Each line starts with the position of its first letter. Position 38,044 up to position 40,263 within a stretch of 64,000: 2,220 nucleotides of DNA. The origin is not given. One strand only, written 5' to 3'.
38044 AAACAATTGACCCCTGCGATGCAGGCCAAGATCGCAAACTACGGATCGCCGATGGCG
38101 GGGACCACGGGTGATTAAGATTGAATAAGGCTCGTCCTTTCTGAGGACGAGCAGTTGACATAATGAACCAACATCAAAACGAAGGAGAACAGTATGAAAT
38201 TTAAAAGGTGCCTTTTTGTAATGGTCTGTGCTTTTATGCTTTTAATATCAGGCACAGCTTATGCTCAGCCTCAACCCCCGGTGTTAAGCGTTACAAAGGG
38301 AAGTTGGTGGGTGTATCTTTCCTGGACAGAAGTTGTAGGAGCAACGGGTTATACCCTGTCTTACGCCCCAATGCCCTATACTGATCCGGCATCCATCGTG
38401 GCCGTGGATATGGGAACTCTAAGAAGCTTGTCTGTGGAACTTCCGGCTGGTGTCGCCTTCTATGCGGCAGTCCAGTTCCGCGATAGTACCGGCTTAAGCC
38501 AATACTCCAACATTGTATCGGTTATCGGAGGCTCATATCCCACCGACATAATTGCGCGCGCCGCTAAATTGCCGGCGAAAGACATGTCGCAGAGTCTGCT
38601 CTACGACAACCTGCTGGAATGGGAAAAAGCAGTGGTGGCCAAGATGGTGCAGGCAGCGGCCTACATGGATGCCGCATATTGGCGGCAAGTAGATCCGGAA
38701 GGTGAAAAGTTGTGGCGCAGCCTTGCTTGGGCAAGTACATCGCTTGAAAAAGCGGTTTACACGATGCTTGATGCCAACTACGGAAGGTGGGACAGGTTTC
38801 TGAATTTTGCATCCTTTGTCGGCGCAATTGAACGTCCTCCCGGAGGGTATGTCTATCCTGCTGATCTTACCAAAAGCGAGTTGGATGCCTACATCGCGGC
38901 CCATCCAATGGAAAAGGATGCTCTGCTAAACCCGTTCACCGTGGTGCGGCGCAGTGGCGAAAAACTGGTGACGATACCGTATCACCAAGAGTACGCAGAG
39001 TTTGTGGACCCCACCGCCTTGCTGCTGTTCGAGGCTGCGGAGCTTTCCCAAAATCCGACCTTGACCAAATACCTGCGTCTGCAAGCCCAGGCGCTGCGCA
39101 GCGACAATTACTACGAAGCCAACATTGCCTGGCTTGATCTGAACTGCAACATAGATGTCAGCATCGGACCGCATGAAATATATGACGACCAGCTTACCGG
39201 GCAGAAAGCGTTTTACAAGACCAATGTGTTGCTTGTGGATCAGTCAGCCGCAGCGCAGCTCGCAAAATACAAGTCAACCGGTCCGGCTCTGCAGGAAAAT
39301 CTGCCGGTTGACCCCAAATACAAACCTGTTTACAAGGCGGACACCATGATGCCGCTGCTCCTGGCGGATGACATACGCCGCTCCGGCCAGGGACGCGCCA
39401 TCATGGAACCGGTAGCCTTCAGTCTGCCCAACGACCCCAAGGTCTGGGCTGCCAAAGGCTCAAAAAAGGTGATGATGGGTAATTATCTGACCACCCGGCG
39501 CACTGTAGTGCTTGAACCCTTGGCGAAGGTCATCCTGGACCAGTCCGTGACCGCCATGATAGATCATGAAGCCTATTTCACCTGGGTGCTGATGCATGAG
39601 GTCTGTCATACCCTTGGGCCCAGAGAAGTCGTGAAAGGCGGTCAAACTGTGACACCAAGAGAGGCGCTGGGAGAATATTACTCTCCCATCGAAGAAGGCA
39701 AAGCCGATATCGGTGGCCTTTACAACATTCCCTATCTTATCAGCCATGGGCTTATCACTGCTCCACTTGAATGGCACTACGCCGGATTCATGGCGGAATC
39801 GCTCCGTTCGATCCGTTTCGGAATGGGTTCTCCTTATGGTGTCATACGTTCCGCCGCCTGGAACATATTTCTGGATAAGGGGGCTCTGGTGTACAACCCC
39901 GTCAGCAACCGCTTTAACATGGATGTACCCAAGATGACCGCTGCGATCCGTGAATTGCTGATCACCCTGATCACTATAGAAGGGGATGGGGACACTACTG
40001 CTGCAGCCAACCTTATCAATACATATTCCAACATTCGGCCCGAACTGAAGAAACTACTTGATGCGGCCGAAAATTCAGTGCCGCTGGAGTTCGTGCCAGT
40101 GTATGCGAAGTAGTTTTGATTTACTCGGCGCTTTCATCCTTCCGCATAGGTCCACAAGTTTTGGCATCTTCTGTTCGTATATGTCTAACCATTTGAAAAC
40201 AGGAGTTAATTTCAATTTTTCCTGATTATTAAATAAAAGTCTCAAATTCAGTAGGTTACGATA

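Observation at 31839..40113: Four tandem secreted hydrolases share one leader module fused to different catalytic domains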

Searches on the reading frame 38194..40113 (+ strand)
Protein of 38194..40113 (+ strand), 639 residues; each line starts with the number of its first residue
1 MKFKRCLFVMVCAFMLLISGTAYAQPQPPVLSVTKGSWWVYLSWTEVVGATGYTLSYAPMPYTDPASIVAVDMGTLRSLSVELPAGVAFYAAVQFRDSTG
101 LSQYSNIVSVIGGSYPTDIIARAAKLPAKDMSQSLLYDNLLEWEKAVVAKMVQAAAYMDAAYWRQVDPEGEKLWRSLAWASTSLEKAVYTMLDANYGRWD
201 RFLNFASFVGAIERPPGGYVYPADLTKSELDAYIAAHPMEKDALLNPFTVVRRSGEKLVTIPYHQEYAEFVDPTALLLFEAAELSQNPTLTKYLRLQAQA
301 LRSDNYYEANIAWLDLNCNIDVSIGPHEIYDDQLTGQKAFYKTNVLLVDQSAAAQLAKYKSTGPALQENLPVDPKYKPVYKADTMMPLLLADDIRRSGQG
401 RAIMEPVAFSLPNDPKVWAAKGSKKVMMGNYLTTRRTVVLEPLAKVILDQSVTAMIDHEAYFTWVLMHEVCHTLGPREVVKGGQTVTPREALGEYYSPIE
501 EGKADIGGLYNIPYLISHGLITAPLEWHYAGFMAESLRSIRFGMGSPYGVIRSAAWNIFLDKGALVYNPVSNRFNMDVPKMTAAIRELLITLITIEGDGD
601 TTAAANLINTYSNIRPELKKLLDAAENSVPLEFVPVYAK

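Call 4: search_protein_families(library=pfam, proteins=[window:38194-40113:+], max_evalue=0.01)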
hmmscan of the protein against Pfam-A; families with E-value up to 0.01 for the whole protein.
window:38194-40113:+ (639 aa): 1 family
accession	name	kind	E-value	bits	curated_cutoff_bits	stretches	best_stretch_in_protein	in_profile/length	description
PF03571.21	Peptidase_M49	-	3.9e-05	22.7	21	1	281-470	115-300/548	Peptidase family M49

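Call 6: search_protein_families(library=ncbifam, proteins=[window:38194-40113:+], max_evalue=0.01)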
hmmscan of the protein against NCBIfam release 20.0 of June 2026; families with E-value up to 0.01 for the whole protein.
window:38194-40113:+ (639 aa): 0 families

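Call 33: search_solved_structures(query=window:38194-40113:+, max_evalue=1, show_alignments=1)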
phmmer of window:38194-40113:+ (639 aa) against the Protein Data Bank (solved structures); distinct sequences matched with E-value up to 1: 2.
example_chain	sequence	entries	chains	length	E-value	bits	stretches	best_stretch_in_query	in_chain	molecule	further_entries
6eom_A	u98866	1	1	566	3.7e-94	319.5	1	133-637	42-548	MutT/NUDIX family protein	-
5zum_A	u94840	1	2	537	7.2e-83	282.2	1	139-637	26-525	dipeptidyl-peptidase III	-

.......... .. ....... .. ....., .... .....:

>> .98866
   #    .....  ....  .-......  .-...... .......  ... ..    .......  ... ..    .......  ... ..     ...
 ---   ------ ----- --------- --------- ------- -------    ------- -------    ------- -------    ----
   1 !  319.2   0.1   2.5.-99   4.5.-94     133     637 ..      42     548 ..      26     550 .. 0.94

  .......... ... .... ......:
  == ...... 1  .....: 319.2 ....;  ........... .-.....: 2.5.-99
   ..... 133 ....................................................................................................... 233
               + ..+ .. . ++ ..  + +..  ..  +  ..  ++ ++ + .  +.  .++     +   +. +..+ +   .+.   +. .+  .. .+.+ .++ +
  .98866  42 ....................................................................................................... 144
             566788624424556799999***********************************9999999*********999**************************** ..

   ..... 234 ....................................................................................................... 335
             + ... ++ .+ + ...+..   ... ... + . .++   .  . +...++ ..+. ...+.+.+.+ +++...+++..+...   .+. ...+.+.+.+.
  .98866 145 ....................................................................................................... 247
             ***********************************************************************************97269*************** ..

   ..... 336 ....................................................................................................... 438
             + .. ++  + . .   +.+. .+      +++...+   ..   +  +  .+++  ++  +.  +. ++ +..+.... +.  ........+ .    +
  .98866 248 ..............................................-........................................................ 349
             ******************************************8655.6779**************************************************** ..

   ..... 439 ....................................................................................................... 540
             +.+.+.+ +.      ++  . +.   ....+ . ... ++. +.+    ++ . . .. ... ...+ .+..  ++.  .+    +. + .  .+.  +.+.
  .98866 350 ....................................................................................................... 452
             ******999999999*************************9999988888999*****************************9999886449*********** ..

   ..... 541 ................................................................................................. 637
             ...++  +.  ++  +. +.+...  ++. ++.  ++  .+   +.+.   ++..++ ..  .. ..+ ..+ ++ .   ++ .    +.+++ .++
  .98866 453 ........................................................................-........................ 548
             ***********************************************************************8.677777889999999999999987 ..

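Call 57: find_homologous_proteins(query=window:38194-40113:+, max_evalue=1e-20)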
Query window:38194-40113:+ (639 aa): 810 proteins with E <= 1e-20 among 8000 candidates; the best 120 are listed.
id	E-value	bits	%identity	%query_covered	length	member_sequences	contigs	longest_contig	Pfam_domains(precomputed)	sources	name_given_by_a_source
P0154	0.0e+0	1359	94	100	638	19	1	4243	-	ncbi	-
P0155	0.0e+0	1023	85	83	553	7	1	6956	-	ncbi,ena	-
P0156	0.0e+0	1020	85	83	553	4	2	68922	-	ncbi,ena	-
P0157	5.9e-298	1008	84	83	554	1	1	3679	-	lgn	-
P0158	1.0e-297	1007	84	83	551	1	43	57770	-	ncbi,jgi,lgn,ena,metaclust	metaclust:\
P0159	1.2e-297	1007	84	82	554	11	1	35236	-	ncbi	ncbi:MAG: hypothetical protein ACOYOS_03330 [Syntrophales bacterium]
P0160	2.4e-297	1006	84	83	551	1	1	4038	-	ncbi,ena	-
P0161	4.8e-297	1005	84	83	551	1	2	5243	-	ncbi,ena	-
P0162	5.8e-297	1004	83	83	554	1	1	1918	PF03571.22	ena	-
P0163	7.5e-297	1004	83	83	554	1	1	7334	PF03571.22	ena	-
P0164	1.8e-296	1003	84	83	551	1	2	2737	-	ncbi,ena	-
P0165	1.2e-294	997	83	82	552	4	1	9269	-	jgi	jgi:hypothetical protein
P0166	1.3e-293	993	84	83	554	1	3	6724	-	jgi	jgi:hypothetical protein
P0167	6.8e-293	991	82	82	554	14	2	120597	-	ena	-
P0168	2.9e-292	989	79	88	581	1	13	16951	PF03571.22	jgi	jgi:hypothetical protein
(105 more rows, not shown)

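Call 60: list_cluster_members(proteins=[P0154, P0155, P0156, P0011, P0017, P0031, P0049, P0067, P0079, P0053])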
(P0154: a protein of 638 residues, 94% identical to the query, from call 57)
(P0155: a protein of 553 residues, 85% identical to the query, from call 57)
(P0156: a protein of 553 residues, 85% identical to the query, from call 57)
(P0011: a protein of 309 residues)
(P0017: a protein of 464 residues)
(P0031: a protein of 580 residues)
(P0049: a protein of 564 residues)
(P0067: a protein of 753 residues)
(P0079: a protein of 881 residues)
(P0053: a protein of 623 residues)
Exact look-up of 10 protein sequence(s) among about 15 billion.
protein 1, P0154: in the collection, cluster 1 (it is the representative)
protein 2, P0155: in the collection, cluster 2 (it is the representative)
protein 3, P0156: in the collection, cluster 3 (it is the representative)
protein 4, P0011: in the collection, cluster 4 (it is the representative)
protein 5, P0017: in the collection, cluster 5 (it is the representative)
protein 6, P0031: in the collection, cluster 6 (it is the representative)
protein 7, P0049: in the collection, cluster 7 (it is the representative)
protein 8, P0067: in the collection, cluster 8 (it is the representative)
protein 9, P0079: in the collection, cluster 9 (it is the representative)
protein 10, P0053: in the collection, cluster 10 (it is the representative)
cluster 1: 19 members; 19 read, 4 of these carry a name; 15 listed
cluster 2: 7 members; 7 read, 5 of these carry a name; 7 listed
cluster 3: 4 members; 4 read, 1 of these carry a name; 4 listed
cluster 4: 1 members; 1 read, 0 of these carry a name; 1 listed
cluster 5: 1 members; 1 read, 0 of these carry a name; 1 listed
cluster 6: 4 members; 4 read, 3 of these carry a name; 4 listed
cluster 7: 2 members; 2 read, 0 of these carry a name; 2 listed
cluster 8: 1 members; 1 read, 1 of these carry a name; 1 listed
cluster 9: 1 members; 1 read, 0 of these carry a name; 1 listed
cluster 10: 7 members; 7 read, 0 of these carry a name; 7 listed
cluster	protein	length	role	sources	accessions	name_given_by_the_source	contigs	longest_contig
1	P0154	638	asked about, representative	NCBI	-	-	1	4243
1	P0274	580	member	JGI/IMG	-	hypothetical protein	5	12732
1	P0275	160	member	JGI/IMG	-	hypothetical protein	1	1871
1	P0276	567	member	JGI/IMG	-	hypothetical protein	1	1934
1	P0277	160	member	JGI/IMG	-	hypothetical protein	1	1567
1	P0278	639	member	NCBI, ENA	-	-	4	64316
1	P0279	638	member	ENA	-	-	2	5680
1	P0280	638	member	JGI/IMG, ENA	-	-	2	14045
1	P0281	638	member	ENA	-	-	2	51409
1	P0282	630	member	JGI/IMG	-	-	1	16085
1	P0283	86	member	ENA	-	-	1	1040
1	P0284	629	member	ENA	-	-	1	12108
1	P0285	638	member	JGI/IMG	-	-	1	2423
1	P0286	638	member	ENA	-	-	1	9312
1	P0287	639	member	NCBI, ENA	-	-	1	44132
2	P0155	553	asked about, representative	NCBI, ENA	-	-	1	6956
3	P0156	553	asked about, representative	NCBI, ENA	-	-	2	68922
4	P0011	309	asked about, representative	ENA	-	-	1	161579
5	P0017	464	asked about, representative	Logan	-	-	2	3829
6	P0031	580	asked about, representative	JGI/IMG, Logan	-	hypothetical protein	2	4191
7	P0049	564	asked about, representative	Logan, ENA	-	-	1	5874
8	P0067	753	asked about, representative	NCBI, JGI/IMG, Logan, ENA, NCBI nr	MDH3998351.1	MAG: hypothetical protein OET90_05875 [Desulfuromonadales bacterium] | hypothetical protein [Desulfuromonadales bacterium]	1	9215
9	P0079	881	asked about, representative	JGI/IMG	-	-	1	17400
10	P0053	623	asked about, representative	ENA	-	-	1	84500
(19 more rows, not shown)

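Call 61: find_encoding_contigs(protein=window:38194-40113:+, flank=10000, max_places=6)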
Protein window:38194-40113:+ (639 aa): 4 contigs read that carry it; 2 places shown.
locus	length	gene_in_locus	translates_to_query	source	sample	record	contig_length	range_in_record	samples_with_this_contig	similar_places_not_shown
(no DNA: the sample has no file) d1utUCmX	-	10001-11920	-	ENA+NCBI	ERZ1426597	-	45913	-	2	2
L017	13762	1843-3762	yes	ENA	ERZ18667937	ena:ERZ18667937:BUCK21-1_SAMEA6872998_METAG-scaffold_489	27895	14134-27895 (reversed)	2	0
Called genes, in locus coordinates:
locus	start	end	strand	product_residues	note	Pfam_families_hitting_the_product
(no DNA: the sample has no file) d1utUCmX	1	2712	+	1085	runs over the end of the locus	PF20967:MASE7, PF08447:PAS_3, PF00989:PAS, PF08448:PAS_4, PF13426:PAS_9, PF00512:HisKA, PF02518:HATPase_c, PF00072:Response_reg, +2 more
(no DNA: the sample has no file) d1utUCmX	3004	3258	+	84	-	PF07927:HicA_toxin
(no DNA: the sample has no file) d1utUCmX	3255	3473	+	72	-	-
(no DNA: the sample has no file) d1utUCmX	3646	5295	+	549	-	PF00328:His_Phos_2 (faint)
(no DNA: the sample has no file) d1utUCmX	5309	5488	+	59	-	-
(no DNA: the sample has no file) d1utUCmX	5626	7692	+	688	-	-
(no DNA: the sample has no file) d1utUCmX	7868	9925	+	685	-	-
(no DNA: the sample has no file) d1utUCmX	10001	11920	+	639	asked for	-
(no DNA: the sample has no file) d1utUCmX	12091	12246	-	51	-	-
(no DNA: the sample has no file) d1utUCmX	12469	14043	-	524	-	PF03808:Glyco_tran_WecG, PF13466:STAS_2, PF01740:STAS, PF13466:STAS_2 (weak)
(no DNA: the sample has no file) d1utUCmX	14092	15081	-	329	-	PF00535:Glycos_transf_2, PF10111:Glyco_tranf_2_2 (faint), PF13641:Glyco_tranf_2_3 (weak)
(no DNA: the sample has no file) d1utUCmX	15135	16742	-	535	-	PF00535:Glycos_transf_2, PF13641:Glyco_tranf_2_3, PF14602:Hexapep_2 (faint), PF00132:Hexapep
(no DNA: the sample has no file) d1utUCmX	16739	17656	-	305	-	PF00535:Glycos_transf_2, PF13641:Glyco_tranf_2_3 (weak)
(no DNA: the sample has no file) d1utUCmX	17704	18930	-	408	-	PF13439:Glyco_transf_4 (weak), PF00534:Glycos_transf_1, PF13692:Glyco_trans_1_4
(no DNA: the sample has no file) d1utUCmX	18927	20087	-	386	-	PF13439:Glyco_transf_4, PF13579:Glyco_trans_4_4 (weak), PF20706:GT4-conflict, PF13524:Glyco_trans_1_2 (faint), PF00534:Glycos_transf_1, PF13692:Glyco_trans_1_4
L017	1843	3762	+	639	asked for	-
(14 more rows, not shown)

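Call 62: find_encoding_contigs(protein=P0154, flank=10000, max_places=4)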
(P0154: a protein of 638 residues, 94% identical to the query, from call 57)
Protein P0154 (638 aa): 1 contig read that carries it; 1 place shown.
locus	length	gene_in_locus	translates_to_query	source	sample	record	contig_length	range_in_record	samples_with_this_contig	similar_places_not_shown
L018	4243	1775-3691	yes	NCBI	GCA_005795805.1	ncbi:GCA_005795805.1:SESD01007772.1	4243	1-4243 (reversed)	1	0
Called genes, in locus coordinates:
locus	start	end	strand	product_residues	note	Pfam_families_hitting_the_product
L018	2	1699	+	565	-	?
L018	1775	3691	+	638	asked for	-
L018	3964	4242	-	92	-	?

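Call 82: find_encoding_contigs(protein=P0156, flank=8000, max_places=3)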
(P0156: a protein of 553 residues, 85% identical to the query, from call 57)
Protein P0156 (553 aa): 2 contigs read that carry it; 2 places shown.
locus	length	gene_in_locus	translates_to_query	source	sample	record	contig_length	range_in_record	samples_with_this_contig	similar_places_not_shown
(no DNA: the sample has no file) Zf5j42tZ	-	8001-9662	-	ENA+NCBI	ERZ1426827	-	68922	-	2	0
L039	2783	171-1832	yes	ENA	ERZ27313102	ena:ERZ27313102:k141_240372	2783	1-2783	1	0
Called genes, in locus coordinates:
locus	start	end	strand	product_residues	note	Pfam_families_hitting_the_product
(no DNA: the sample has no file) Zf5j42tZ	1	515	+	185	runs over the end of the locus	PF03942:DTW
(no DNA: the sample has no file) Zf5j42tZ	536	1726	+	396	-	PF07690:MFS_1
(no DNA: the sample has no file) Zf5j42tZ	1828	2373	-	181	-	-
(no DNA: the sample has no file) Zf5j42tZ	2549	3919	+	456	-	PF00483:NTP_transferase, PF01128:IspD, PF02348:CTP_transf_3 (weak), PF12804:NTP_transf_3, PF25084:LbH_EIF2B, PF25087:GMPPB_C (weak), PF00132:Hexapep, PF14602:Hexapep_2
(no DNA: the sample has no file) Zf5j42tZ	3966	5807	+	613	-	PF13522:GATase_6, PF13537:GATase_7, PF01380:SIS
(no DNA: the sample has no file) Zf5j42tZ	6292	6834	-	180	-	PF13248:Zn_ribbon_3 (weak)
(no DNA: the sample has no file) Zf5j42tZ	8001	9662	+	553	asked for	-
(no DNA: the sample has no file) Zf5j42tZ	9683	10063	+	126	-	-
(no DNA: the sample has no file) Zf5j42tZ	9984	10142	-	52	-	-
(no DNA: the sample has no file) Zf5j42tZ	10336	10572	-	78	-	-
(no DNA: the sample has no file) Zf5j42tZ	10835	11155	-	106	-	-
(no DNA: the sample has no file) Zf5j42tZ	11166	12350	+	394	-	PF04909:Amidohydro_2 (weak)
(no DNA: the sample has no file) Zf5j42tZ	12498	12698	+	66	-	-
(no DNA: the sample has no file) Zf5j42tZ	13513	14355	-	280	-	PF02548:Pantoate_transf, PF13714:PEP_mutase (weak)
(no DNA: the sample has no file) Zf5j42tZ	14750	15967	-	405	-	-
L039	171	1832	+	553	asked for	-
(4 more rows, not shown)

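Call 83: find_encoding_contigs(protein=P0159, flank=8000, max_places=2)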
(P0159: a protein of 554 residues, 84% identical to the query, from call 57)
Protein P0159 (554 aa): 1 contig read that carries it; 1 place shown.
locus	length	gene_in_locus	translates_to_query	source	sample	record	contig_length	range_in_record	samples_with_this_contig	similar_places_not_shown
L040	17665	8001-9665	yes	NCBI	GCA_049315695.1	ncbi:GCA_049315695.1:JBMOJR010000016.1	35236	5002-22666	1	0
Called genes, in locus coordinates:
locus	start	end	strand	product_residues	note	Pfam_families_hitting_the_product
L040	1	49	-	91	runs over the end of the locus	PF05164:ZapA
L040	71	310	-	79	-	PF06005:ZapB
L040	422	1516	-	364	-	PF01207:Dus, PF00977:His_biosynth (faint)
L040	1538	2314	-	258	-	PF00483:NTP_transferase, PF01128:IspD, PF02348:CTP_transf_3 (weak), PF12804:NTP_transf_3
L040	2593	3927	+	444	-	PF02844:GARS_N, PF01071:GARS_A, PF02843:GARS_C (weak)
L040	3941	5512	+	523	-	PF02142:MGS, PF01808:AICARFT_IMPCHas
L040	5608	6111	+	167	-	PF00731:AIRC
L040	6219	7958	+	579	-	PF03577:Peptidase_C69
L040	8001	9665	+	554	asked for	-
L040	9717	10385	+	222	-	PF01300:Sua5_yciO_yrdC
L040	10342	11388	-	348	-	PF13717:Zn_ribbon_4, PF13719:Zn_ribbon_5, PF11906:DUF3426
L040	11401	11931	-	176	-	PF00156:Pribosyltran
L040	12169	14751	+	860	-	PF19864:Radical_SAM_N2, PF04055:Radical_SAM, PF10105:DUF2344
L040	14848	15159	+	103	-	PF00829:Ribosomal_L21p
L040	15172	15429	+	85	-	PF01016:Ribosomal_L27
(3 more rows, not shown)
